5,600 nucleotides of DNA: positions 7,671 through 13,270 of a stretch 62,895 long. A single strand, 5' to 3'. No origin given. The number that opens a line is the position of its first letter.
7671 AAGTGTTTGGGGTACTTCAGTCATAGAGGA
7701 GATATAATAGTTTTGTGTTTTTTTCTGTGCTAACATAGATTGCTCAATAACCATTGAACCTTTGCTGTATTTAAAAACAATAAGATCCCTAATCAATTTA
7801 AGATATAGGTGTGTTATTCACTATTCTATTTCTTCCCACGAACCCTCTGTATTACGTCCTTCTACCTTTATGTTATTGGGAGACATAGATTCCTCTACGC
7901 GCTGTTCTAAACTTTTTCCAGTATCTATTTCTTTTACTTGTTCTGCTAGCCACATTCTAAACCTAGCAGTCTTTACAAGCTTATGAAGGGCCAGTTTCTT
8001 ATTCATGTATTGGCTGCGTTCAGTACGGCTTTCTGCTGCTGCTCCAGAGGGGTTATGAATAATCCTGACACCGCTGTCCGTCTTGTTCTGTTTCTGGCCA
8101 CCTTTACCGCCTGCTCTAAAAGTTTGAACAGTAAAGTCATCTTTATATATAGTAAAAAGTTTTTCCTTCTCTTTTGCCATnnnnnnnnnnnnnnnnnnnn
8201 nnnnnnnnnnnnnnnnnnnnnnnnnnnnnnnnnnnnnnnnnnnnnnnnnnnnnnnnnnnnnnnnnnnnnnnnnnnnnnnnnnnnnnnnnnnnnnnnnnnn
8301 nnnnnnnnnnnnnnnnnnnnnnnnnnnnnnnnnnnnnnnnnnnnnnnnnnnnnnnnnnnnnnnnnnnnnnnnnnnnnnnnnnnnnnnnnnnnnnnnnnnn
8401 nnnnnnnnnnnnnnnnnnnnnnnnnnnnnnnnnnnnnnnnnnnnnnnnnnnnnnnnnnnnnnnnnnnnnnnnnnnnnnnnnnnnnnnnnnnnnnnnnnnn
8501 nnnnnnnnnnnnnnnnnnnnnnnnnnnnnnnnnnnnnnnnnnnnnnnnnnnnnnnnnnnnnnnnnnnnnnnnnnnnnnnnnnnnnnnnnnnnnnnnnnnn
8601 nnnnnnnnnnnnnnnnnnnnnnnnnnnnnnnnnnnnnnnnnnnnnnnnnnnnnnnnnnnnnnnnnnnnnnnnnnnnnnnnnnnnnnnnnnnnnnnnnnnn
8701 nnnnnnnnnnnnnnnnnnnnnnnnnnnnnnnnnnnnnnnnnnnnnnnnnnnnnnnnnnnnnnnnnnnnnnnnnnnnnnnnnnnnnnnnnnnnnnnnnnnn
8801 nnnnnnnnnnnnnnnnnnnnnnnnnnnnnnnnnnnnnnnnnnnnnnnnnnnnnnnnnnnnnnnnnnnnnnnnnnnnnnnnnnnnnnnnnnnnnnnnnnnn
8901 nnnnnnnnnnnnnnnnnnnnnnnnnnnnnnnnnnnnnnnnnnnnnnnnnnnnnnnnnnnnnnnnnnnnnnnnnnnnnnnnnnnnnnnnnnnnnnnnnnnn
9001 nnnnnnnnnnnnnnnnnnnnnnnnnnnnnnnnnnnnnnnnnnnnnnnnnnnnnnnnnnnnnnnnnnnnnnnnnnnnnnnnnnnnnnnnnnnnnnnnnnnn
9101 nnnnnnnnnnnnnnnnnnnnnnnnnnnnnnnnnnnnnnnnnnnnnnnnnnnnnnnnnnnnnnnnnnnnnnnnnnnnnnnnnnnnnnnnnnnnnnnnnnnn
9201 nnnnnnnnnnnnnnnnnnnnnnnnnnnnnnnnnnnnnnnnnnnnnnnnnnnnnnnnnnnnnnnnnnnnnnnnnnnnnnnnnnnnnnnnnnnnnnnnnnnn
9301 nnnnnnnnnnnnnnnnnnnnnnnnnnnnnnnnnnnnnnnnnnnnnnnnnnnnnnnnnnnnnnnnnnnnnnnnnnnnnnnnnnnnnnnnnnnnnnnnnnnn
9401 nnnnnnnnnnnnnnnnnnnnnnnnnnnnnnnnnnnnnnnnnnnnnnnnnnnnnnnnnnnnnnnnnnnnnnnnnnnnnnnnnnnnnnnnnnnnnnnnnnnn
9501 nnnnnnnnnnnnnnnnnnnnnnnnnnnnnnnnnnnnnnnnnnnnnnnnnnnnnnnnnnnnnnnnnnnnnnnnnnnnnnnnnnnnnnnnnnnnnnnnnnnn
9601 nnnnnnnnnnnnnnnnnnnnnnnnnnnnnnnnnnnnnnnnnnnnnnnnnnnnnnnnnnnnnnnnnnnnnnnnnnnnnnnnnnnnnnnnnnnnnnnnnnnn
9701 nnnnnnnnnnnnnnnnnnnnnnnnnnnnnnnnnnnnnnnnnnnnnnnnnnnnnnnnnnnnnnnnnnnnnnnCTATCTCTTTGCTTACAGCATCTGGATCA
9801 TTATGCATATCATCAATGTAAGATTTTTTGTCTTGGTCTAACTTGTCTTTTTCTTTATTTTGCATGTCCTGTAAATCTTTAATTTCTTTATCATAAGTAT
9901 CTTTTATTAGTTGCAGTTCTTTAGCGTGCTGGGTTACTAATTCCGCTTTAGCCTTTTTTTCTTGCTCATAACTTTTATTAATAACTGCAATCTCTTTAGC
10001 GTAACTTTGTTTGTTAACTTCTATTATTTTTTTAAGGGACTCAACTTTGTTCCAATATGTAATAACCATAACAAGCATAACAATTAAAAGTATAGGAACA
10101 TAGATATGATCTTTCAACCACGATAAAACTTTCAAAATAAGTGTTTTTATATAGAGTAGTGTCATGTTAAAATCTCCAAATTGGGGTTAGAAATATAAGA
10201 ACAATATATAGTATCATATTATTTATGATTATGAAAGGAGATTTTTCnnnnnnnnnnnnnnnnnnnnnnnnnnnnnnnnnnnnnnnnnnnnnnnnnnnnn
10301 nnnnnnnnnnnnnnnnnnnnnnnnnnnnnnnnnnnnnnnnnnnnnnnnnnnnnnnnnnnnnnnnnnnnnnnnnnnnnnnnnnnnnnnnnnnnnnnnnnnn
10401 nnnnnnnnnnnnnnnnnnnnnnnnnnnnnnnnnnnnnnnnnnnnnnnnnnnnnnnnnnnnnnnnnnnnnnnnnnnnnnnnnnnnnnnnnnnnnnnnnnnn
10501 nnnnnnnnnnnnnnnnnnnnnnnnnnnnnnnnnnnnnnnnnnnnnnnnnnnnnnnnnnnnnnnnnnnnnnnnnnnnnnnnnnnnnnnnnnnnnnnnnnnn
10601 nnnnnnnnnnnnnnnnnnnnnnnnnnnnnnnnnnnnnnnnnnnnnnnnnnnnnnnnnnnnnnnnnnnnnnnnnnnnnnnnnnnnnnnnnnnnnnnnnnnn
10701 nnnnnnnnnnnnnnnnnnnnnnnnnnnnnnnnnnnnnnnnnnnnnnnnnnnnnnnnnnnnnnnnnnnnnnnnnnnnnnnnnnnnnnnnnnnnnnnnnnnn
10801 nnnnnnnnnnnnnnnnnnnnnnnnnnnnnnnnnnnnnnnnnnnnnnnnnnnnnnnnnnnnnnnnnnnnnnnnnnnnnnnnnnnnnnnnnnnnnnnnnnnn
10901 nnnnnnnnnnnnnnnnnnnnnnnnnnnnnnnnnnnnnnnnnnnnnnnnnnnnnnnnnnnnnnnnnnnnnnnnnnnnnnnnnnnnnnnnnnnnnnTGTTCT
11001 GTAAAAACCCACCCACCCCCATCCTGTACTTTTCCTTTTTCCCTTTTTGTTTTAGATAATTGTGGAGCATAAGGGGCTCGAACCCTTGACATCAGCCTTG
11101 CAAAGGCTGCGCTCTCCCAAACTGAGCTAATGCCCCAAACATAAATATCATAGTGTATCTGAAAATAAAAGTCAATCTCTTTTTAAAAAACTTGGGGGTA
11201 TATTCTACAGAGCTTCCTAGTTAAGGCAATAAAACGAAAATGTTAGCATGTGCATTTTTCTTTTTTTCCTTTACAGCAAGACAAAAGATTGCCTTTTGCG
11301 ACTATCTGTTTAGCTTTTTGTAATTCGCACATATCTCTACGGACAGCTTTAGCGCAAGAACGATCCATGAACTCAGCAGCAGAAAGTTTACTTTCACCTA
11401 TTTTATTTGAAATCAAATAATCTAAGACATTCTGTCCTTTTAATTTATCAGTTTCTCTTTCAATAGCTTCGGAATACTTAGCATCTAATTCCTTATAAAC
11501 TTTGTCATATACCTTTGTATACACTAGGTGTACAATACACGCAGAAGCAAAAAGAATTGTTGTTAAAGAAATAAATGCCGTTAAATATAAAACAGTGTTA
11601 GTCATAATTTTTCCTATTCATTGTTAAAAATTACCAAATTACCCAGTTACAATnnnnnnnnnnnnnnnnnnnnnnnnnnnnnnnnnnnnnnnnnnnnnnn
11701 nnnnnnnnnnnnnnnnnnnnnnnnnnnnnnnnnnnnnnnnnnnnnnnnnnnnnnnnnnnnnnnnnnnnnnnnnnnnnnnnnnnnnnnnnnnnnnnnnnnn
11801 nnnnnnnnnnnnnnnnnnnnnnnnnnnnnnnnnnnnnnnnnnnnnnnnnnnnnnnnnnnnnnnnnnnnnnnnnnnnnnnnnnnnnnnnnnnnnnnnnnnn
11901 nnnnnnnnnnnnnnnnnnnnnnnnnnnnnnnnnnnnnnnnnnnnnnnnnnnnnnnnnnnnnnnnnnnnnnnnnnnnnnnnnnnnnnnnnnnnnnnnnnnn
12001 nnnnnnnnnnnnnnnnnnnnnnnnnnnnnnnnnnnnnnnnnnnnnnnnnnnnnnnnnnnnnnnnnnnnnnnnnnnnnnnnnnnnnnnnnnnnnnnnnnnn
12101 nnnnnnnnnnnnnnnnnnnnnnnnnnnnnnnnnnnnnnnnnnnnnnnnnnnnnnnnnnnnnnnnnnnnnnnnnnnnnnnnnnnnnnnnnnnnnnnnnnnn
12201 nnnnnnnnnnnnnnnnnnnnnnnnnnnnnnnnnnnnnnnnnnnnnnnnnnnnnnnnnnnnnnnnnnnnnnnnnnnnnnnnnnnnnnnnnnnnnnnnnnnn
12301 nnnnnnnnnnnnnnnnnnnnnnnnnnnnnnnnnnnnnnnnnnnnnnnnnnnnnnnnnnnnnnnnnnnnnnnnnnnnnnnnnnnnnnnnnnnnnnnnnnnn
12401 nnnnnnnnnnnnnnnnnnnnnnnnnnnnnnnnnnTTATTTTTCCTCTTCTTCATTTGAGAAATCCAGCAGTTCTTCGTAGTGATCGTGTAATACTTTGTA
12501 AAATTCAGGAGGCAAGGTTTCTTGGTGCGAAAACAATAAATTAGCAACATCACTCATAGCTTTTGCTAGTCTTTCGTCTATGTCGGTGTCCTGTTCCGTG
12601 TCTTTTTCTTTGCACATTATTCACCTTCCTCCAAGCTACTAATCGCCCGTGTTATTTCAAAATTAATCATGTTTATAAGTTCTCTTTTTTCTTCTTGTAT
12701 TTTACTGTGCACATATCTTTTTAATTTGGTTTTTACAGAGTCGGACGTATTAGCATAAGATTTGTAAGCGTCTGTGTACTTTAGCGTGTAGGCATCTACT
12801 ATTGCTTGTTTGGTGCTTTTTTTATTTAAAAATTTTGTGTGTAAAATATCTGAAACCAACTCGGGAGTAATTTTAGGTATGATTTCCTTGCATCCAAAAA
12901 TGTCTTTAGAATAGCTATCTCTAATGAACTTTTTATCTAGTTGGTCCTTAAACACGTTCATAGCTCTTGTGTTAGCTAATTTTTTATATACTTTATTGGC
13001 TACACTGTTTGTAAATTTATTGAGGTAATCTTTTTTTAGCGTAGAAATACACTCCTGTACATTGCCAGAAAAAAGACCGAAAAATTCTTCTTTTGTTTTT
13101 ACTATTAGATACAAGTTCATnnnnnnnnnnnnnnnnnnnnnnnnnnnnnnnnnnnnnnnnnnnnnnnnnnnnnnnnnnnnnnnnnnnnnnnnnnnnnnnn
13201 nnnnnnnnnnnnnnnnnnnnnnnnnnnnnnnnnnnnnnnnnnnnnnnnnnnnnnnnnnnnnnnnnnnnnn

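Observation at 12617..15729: Three-fold tandem array of a diverging two-gene module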

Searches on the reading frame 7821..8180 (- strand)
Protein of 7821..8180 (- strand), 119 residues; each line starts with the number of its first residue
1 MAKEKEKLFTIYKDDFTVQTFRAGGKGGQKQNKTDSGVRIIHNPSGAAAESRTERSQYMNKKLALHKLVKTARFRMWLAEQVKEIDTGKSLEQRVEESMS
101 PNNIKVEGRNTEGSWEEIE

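Call 96: search_protein_families(library=pfam, proteins=[window:7821-8180:-], max_evalue=0.001)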
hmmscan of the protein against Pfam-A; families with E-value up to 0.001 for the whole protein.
window:7821-8180:- (119 aa): 1 family
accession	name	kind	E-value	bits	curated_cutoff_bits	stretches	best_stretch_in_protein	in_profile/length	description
PF00472.26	RF-1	-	7.1e-19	68.3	35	1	9-84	5-80/116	RF-1 domain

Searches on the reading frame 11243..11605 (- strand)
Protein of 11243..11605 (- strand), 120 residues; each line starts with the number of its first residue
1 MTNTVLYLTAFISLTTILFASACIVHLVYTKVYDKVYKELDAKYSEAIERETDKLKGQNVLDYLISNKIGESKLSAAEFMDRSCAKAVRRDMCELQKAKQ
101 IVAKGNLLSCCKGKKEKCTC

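Call 13: search_protein_families(library=phrogs, proteins=[window:11243-11605:-], max_evalue=0.01)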
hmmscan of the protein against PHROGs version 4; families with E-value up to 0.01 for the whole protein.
window:11243-11605:- (120 aa): 1 family
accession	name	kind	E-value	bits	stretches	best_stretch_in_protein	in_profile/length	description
phrog_36559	-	unknown function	0.0059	17.7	1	31-108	9-79/87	-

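Call 14: search_protein_families(library=pfam, proteins=[window:11243-11605:-], max_evalue=0.1)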
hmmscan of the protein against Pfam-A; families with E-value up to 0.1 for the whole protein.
window:11243-11605:- (120 aa): 1 family
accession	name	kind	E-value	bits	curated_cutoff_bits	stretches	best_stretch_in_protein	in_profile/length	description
PF07314.17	Lit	-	0.073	13.5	24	1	11-76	4-69/176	Lipoprotein intramolecular transacylase Lit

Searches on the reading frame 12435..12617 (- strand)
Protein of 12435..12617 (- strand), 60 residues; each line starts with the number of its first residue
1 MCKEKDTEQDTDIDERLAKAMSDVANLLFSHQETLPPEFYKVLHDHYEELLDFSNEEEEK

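Call 69: search_protein_families(library=padloc, proteins=[window:12435-12617:-], max_evalue=0.01)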
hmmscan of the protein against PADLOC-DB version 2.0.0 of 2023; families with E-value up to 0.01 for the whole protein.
window:12435-12617:- (60 aa): 0 families

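Call 96: search_protein_families(library=pfam, proteins=[window:12435-12617:-], max_evalue=0.001)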
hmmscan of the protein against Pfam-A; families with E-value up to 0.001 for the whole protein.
window:12435-12617:- (60 aa): 0 families

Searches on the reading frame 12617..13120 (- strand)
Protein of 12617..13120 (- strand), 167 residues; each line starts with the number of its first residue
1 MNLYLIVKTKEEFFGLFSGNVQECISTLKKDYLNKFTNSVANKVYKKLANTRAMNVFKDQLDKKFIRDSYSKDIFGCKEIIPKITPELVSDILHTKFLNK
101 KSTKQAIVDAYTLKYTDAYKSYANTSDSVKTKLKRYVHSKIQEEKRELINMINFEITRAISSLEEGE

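Call 13: search_protein_families(library=phrogs, proteins=[window:12617-13120:-], max_evalue=0.01)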
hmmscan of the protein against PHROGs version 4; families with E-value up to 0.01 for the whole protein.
window:12617-13120:- (167 aa): 0 families

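Call 14: search_protein_families(library=pfam, proteins=[window:12617-13120:-], max_evalue=0.1)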
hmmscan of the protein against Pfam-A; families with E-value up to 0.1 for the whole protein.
window:12617-13120:- (167 aa): 1 family
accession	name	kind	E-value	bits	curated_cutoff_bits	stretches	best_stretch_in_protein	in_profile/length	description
PF09325.15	Vps5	-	0.016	15.2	27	1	104-158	168-222/236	Vps5 C terminal like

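Call 69: search_protein_families(library=padloc, proteins=[window:12617-13120:-], max_evalue=0.01)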
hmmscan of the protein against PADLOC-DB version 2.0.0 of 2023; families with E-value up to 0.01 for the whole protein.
window:12617-13120:- (167 aa): 0 families

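Call 85: search_protein_families(library=ncbifam, proteins=[window:12617-13120:-], max_evalue=0.01)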
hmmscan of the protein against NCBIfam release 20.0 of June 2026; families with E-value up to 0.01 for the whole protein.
window:12617-13120:- (167 aa): 0 families
